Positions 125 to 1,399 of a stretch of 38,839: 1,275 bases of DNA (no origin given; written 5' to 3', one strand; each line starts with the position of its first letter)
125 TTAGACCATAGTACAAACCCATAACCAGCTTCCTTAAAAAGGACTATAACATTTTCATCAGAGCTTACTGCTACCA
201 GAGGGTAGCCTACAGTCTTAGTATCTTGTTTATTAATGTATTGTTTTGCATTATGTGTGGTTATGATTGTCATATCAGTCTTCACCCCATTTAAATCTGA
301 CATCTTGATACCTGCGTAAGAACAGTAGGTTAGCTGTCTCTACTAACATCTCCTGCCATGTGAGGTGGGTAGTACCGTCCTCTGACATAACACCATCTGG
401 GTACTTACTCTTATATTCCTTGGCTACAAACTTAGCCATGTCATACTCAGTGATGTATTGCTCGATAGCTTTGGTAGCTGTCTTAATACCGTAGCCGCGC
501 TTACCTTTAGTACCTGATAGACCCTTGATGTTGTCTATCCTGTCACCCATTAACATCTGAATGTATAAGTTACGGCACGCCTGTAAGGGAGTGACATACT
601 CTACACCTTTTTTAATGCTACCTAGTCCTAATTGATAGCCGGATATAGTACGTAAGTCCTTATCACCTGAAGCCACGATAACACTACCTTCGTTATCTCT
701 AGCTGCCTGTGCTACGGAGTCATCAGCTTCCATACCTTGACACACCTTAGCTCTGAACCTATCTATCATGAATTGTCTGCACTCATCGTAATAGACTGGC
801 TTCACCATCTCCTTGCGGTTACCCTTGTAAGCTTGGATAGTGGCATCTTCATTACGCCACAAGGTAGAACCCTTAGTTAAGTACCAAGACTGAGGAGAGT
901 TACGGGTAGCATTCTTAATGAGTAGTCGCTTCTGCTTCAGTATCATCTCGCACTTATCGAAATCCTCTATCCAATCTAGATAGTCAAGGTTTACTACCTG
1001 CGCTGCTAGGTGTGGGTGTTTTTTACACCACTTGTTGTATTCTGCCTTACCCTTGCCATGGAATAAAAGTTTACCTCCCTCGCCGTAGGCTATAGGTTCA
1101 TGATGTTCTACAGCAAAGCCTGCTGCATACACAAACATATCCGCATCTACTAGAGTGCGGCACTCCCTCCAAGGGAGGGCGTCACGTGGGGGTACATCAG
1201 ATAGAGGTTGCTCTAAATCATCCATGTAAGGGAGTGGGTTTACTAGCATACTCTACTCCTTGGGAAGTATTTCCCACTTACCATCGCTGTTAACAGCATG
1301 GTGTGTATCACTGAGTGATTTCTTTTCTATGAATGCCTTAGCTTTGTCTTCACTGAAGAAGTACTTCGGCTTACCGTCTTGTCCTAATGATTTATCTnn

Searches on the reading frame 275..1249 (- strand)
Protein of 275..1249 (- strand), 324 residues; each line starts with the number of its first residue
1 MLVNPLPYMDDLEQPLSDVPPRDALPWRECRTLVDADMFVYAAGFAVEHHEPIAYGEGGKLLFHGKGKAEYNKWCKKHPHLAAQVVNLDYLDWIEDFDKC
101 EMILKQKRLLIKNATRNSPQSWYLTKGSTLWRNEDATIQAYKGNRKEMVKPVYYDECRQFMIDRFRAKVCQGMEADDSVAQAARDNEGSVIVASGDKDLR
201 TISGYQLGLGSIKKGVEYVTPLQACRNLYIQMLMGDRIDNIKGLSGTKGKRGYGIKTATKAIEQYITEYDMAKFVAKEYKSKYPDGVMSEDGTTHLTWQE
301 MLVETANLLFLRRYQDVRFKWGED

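Call 29: search_protein_families(library=pfam, proteins=[window:275-1249:-], max_evalue=0.01)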
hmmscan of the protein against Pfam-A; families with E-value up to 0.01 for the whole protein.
window:275-1249:- (324 aa): 2 families
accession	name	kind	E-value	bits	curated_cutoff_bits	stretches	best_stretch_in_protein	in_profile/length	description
PF02739.22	5_3_exonuc_N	-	4.9e-06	26.8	34.3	1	130-200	61-135/164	5'-3' exonuclease, N-terminal resolvase-like domain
PF01367.25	5_3_exonuc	-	0.0013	19.6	40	1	230-267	9-40/97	5'-3' exonuclease, C-terminal SAM fold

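Call 45: search_protein_families(library=phrogs, proteins=[window:275-1249:-], max_evalue=0.001)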
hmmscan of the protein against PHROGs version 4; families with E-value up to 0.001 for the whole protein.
window:275-1249:- (324 aa): 1 family
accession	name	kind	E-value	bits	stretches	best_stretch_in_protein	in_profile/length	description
phrog_107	-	DNA, RNA and nucleotide metabolism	6.9e-47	161.7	1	22-321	112-372/542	exonuclease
